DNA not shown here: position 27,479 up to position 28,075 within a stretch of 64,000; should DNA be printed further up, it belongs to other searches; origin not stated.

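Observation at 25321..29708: Second AT-rich defence island: type II R-M pair, a small soluble plus two-TM protein module, and an Rx4H (HEPN/Abi-like) protein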

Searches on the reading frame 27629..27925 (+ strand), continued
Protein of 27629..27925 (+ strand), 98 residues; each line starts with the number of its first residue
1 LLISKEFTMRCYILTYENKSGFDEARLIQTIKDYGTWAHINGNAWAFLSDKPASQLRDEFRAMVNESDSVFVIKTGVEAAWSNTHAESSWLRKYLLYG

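Call 28: get_annotated_region(hit=H34, flank=2500)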
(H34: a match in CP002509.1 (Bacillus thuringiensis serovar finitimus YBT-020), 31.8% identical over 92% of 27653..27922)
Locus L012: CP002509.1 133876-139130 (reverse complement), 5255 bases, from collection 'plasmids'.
description: Bacillus thuringiensis serovar finitimus YBT-020 plasmid pBMB26, complete sequence
organism: Bacillus thuringiensis serovar finitimus YBT-020 (NCBI taxid 930170)
taxonomy: Bacteria; Bacillota; Bacilli; Bacillales; Bacillaceae; Bacillus; Bacillus thuringiensis; Bacillus thuringiensis serovar finitimus YBT-020
host: -; source: -; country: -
typing (MOB-suite, as given by PLSDB): non-mobilizable; replicon rep_cluster_164
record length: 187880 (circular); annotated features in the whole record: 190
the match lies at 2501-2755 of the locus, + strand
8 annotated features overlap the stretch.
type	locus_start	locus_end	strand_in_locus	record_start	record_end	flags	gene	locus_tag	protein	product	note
CDS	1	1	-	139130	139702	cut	-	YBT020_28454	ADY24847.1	putative site-specific recombinase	-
CDS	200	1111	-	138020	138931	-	-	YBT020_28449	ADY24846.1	hypothetical protein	-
CDS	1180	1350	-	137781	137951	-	-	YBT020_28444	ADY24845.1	hypothetical protein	-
CDS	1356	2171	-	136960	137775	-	-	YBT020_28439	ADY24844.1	hypothetical protein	-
CDS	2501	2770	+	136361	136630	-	-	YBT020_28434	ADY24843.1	putative SinR-like protein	-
CDS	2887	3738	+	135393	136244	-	-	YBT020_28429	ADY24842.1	hypothetical protein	-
CDS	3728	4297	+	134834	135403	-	-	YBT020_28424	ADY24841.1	hypothetical protein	-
CDS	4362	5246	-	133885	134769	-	-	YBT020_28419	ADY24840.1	hypothetical protein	-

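Call 29: get_annotated_region(hit=H36, flank=2500)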
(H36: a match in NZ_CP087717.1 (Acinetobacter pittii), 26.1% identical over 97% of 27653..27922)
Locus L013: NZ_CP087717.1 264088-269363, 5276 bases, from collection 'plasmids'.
description: Acinetobacter pittii strain AP2044 plasmid pAP2044-1, complete sequence
organism: Acinetobacter pittii (NCBI taxid 48296)
taxonomy: Bacteria; Pseudomonadota; Gammaproteobacteria; Moraxellales; Moraxellaceae; Acinetobacter; Acinetobacter pittii
host: -; source: Homo sapiens,pure culture,hydrothorax; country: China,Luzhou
typing (MOB-suite, as given by PLSDB): mobilizable; relaxase MOBP
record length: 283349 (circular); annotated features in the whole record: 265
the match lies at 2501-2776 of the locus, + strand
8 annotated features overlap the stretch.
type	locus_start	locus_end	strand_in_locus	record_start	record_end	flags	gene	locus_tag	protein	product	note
CDS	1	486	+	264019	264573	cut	-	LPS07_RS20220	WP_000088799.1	carboxymuconolactone decarboxylase family protein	-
CDS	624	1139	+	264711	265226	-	-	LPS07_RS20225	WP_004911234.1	DUF417 family protein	-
CDS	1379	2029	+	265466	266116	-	-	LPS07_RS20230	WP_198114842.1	IS5 family transposase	-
CDS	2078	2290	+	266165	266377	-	-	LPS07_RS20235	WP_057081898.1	helix-turn-helix transcriptional regulator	-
CDS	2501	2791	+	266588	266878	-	-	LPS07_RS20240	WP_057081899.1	hypothetical protein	-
CDS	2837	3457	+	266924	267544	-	-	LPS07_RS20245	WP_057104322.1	restriction endonuclease subunit S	-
CDS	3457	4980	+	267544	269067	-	-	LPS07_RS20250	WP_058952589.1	type I restriction-modification system subunit M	GO:0006306 - DNA methylation [Evidence IEA]; GO:0009307 - DNA restriction-modification system [Evidence IEA]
CDS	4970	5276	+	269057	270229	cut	-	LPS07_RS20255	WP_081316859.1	restriction endonuclease subunit S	GO:0006304 - DNA modification [Evidence IEA]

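Call 30: search_solved_structures(query=window:27653-27922:+, max_evalue=10, show_alignments=2)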
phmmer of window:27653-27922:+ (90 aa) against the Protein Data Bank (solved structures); distinct sequences matched with E-value up to 10: 0.

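Call 49: find_homologous_proteins(query=A3, max_evalue=0.001)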
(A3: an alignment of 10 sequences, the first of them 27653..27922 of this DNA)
Query A3 (10 sequences) (90 aa, profile of the alignment): 1047 proteins with E <= 0.001 among 1213 candidates; the best 120 are listed.
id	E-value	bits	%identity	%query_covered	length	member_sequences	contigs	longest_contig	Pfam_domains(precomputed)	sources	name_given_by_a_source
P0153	1.4e-35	139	34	93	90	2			-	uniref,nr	uniref:hypothetical protein n=1 Tax=Rahnella sp. WMR114 TaxID=657335 RepID=UPI0001C4B2D6|nr:hypothet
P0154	5.3e-34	134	37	81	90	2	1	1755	-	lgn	-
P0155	2.2e-33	132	35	93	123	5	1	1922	-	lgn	-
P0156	2.6e-33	132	41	96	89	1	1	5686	-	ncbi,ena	-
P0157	6.7e-33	130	32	92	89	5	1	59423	-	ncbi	ncbi:TPA: CRISPR-associated protein Cas2 [Bacillus cereus]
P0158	7.4e-33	130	29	93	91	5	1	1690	PF09827.15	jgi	-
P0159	8.9e-33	130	44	97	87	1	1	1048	PF09827.15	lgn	-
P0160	1.0e-32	130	36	97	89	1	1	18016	-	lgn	-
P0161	1.1e-32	130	36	81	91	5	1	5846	PF09827.15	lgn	-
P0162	1.6e-32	129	41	97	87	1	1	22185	PF09827.15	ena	-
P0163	2.5e-32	129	32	93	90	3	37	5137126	PF09827.15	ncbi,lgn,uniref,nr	ncbi:CRISPR-associated endonuclease Cas2 [Pectobacterium brasiliense]|uniref:CRISPR-associated endon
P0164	2.7e-32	128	36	97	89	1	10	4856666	-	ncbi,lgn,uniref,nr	ncbi:hypothetical protein V6M93_12625 [Pectobacterium brasiliense]|uniref:hypothetical protein n=1 T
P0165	2.7e-32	128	45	97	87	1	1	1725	-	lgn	-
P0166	3.0e-32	128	34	93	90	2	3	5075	PF09827.15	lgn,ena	-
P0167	3.2e-32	128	40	97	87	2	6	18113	-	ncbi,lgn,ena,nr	ncbi:MAG: CRISPR-associated protein Cas2 [Gemmatimonadetes bacterium]|nr:CRISPR-associated protein C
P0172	6.8e-32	127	35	97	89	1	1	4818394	-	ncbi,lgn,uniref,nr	ncbi:putative SinR-like protein [Dickeya parazeae Ech586]|uniref:SinR-like protein n=1 Tax=Dickeya z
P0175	7.5e-32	127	36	81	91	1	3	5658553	PF09827.15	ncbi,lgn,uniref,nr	ncbi:CRISPR-associated endonuclease Cas2 [Serratia proteamaculans]|uniref:CRISPR-associated endonucl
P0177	9.0e-32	127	43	97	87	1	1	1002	PF09827.15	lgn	-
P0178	9.2e-32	127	40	97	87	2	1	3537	PF09827.15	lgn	-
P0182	1.6e-31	126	40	97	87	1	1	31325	PF09827.15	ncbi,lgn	-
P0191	2.7e-31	125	42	97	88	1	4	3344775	-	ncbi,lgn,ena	-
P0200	3.9e-31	125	40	97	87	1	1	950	PF09827.15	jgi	-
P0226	8.1e-31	124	42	97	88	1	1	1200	PF09827.15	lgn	-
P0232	1.0e-30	123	40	97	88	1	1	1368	PF09827.15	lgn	-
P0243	1.5e-30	123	36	94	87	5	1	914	PF09827.15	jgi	jgi:hypothetical protein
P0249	1.8e-30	123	30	74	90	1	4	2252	PF09827.15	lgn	-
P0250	1.9e-30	123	44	97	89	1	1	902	PF09827.15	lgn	-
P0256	2.0e-30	122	40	98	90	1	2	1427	PF09827.15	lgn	-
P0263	2.4e-30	122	39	97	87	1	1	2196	PF09827.15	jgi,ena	-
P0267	2.9e-30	122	36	97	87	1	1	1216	PF09827.15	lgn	-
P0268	2.9e-30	122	44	97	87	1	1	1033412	-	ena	-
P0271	3.1e-30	122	37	97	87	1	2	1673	PF09827.15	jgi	jgi:hypothetical protein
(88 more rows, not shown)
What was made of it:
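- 27653..27925 (+): 90-aa non-CRISPR Cas2 homologue with a ferredoxin-like fold. It is the constant first gene of the two-gene cassette. Family of 1047 clusters (call 49).
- On Cas2 family (PF09827): Many relatives carry a precomputed PF09827 hit (call 49).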

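Call 50: find_encoding_contigs(protein=P0268, flank=4000, max_places=3)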
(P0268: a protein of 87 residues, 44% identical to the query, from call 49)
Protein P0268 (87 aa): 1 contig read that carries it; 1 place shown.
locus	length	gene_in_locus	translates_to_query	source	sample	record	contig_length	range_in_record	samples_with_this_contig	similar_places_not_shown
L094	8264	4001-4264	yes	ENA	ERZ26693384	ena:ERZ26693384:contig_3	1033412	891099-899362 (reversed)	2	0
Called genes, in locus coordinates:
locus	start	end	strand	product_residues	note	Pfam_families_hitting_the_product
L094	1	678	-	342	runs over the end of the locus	PF00296:Bac_luciferase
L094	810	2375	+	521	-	PF00474:SSF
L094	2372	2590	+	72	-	PF00106:adh_short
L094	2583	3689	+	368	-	PF20434:BD-FAE, PF07859:Abhydrolase_3 (weak), PF00326:Peptidase_S9 (weak)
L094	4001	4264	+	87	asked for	-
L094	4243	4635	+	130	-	-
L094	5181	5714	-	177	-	-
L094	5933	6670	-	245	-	-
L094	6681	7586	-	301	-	PF02086:MethyltransfD12, PF03602:Cons_hypoth95 (faint)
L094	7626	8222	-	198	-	PF01726:LexA_DNA_bind, PF00717:Peptidase_S24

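Call 51: find_encoding_contigs(protein=P0163, flank=4000, max_places=3)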
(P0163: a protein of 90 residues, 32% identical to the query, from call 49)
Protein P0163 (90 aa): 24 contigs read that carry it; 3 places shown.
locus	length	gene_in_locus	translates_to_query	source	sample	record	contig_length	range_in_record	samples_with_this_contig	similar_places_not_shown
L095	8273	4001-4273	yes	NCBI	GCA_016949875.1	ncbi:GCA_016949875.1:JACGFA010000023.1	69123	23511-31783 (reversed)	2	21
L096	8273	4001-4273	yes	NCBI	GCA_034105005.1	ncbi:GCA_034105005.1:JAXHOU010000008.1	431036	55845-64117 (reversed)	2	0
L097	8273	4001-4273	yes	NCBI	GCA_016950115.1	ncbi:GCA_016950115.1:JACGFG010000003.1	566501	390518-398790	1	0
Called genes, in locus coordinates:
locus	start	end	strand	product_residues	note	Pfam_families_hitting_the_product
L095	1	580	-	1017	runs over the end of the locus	PF01565:FAD_binding_4, PF02913:FAD-oxidase_C, PF13183:Fer4_8 (weak)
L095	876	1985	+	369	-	PF01594:AI-2E_transport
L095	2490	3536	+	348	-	PF02424:ApbE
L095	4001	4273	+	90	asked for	PF09827:CRISPR_Cas2 (weak)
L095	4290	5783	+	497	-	PF18476:PIN_8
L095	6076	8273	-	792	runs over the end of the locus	PF01326:PPDK_N, PF00391:PEP-utilizers, PF02896:PEP-utilizers_C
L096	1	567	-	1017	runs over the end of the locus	PF01565:FAD_binding_4, PF02913:FAD-oxidase_C, PF13183:Fer4_8 (weak)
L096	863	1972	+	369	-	PF01594:AI-2E_transport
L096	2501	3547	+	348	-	PF02424:ApbE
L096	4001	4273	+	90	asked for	PF09827:CRISPR_Cas2 (weak)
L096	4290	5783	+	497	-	PF18476:PIN_8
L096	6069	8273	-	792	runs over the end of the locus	PF01326:PPDK_N, PF00391:PEP-utilizers, PF02896:PEP-utilizers_C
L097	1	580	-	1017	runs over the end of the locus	PF01565:FAD_binding_4, PF02913:FAD-oxidase_C, PF13183:Fer4_8 (weak)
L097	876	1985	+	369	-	PF01594:AI-2E_transport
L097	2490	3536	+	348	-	PF02424:ApbE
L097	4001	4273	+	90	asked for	PF09827:CRISPR_Cas2 (weak)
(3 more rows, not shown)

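Call 52: find_encoding_contigs(protein=P0191, flank=4000, max_places=3)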
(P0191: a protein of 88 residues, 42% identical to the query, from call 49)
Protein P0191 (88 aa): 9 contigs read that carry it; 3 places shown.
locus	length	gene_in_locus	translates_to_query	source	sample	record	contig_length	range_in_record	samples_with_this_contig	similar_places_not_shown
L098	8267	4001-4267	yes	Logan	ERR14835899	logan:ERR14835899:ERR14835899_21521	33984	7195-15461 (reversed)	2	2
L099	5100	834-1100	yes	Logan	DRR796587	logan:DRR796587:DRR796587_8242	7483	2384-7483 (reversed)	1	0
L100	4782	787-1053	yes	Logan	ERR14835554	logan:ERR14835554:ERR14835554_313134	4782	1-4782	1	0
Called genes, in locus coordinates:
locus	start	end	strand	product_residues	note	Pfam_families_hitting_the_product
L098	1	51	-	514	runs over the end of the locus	PF02776:TPP_enzyme_N, PF02775:TPP_enzyme_C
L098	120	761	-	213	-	PF01810:LysE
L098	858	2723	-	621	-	PF00501:AMP-binding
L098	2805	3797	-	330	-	PF08240:ADH_N, PF00107:ADH_zinc_N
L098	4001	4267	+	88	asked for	-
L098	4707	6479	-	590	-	PF13522:GATase_6, PF13537:GATase_7, PF00733:Asn_synthase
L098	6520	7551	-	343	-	PF13439:Glyco_transf_4, PF13579:Glyco_trans_4_4, PF20706:GT4-conflict, PF00534:Glycos_transf_1, PF13692:Glyco_trans_1_4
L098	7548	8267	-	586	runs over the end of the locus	PF01075:Glyco_transf_9, PF00535:Glycos_transf_2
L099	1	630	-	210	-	?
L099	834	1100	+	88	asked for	-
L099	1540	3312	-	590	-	PF13522:GATase_6, PF13537:GATase_7, PF00733:Asn_synthase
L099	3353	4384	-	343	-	PF13439:Glyco_transf_4, PF13579:Glyco_trans_4_4, PF20706:GT4-conflict, PF00534:Glycos_transf_1, PF13692:Glyco_trans_1_4, PF13524:Glyco_trans_1_2 (weak)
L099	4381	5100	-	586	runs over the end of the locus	PF01075:Glyco_transf_9, PF00535:Glycos_transf_2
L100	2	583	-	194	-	?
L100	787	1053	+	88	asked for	-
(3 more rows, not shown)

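Call 53: find_encoding_contigs(protein=P0172, flank=4000, max_places=3)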
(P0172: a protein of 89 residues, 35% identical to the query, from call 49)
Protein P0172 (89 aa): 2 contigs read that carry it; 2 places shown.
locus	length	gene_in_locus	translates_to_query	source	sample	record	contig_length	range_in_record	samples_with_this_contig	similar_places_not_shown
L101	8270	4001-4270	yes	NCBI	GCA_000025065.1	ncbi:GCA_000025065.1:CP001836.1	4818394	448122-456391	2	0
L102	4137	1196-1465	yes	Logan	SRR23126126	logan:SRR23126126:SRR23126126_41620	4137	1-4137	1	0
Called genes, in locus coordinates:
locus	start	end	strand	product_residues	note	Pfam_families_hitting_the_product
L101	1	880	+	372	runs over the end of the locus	PF03739:LptF_LptG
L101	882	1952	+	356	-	PF03739:LptF_LptG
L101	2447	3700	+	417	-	PF13356:Arm-DNA-bind_3, PF22022:Phage_int_M, PF00589:Phage_integrase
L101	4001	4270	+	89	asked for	-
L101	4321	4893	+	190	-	PF01420:Methylase_S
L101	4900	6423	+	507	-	PF12161:HsdM_N, PF02384:N6_Mtase, PF07669:Eco57I (faint)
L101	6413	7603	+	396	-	PF01420:Methylase_S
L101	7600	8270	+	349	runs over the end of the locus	PF13310:Virulence_RhuM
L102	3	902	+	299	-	?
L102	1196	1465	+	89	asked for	-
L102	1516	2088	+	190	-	PF01420:Methylase_S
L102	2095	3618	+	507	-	PF12161:HsdM_N, PF02384:N6_Mtase, PF07669:Eco57I (weak)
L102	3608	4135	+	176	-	?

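Call 57: find_related_loci(query=A3, collection=viral_contigs, flank=3000)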
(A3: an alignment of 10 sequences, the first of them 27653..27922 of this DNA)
Query A3 (90 aa) in viral_contigs; peptide patterns used: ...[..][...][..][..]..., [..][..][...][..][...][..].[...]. (x = any residue, [..] = any of these).
315 stretches matched a pattern; 88 encode a relative of the query (tblastn E <= 1e-3); the best 80 are kept; 80 distinct loci.
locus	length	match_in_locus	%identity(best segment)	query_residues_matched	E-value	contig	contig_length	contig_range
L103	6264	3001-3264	42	1-87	1e-17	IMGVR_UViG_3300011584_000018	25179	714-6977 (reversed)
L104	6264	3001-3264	42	1-87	1e-17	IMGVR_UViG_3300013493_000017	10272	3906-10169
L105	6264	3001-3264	41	1-87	1e-17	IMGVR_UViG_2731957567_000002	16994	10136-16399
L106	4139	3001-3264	42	1-87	5e-17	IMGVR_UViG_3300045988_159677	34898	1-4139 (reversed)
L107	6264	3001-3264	39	1-87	2e-16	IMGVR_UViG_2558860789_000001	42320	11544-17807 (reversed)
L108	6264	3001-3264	39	1-87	2e-16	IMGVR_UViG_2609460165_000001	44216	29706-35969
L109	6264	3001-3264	39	1-87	2e-16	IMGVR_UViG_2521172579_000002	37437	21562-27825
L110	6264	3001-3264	39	1-87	4e-16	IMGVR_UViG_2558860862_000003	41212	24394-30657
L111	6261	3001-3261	37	1-87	8e-16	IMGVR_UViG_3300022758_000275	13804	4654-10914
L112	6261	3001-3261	39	1-87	3e-15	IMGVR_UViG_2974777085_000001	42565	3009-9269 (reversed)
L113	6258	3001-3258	40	1-86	6e-15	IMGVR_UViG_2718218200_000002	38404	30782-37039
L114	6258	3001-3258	40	1-86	6e-15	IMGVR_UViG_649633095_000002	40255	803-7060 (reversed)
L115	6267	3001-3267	37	1-89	4e-15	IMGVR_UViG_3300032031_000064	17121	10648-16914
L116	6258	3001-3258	40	1-86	6e-15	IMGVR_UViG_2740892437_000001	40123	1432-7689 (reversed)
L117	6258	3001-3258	40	1-86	1e-14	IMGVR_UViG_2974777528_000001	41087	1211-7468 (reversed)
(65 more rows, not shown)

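Call 65: find_related_loci(query=A4, collection=metagenome_contigs, flank=3000)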
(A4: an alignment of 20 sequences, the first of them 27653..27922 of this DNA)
Query A4 (90 aa) in metagenome_contigs; peptide patterns used: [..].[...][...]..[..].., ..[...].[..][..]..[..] (x = any residue, [..] = any of these).
267 stretches matched a pattern; 120 encode a relative of the query (tblastn E <= 1e-3); the best 80 are kept; 80 distinct loci.
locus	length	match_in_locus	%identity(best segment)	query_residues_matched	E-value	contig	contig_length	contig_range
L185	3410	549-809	46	1-87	1e-25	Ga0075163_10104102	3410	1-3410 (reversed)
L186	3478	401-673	44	1-90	2e-23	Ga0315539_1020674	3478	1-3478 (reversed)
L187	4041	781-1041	43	1-87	9e-23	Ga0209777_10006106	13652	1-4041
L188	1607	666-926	41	1-87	2e-22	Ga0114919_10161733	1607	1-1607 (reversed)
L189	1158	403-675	43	1-90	8e-23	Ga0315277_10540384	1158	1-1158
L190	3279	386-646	40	1-87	2e-22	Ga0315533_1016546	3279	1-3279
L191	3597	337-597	41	1-87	2e-22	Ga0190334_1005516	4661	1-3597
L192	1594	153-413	41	1-87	2e-22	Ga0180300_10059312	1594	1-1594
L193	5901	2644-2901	46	1-87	3e-22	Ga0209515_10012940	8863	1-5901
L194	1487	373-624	43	2-87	3e-22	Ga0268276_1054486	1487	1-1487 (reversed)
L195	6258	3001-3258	46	1-87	3e-22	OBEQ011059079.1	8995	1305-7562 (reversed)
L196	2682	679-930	42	1-84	5e-22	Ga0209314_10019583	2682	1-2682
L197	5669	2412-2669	44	1-87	7e-22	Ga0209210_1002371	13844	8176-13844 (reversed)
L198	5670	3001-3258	41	2-87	7e-22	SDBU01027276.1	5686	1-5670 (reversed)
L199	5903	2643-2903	43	1-87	1e-21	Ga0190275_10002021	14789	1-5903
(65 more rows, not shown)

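Call 70: predict_structure(alignment_id=A4)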
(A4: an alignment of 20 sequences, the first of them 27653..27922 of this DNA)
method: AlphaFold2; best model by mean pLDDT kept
length: 90 residues; sequences in the alignment: 20
mean_pLDDT: 80.2   pTM: 0.69
mean pLDDT of the five models: 80.2, 80.1, 75.2, 75.1, 69.2
residues with pLDDT >= 90: 23; 70-90: 45; 50-70: 20; < 50: 2
segments of 3 or more residues with pLDDT < 50: none
pLDDT, mean of each block of 10 residues (from residue 1): 87 90 92 88 89 86 73 62 55
secondary structure, 60 per line:
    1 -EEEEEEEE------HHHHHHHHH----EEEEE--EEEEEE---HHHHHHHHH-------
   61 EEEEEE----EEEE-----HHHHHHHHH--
elements in order: E2-9 H16-24 E29-33 E36-41 H45-53 E61-66 E71-74 H80-88
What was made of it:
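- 27653..27925 (+): AF2 pLDDT 80 (call 70).
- On Cas2 family (PF09827): AF2 model with pLDDT 80.2 and that topology (call 70).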

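Call 80: search_solved_structures(query=A3, max_evalue=10, show_alignments=3)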
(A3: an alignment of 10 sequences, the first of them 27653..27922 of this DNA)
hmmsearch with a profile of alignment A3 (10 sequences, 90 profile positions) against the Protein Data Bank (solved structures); distinct sequences matched with E-value up to 10: 3.
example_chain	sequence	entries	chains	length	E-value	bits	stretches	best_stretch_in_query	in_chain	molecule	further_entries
2lnd_A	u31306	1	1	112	0.014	18.7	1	23-72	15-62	DE NOVO DESIGNED PROTEIN, PFK fold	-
2lvb_A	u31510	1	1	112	0.055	16.8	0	23-72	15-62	DE NOVO DESIGNED PFK fold PROTEIN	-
7mi4_E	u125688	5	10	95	0.19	15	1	3-32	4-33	CRISPR-associated endoribonuclease Cas2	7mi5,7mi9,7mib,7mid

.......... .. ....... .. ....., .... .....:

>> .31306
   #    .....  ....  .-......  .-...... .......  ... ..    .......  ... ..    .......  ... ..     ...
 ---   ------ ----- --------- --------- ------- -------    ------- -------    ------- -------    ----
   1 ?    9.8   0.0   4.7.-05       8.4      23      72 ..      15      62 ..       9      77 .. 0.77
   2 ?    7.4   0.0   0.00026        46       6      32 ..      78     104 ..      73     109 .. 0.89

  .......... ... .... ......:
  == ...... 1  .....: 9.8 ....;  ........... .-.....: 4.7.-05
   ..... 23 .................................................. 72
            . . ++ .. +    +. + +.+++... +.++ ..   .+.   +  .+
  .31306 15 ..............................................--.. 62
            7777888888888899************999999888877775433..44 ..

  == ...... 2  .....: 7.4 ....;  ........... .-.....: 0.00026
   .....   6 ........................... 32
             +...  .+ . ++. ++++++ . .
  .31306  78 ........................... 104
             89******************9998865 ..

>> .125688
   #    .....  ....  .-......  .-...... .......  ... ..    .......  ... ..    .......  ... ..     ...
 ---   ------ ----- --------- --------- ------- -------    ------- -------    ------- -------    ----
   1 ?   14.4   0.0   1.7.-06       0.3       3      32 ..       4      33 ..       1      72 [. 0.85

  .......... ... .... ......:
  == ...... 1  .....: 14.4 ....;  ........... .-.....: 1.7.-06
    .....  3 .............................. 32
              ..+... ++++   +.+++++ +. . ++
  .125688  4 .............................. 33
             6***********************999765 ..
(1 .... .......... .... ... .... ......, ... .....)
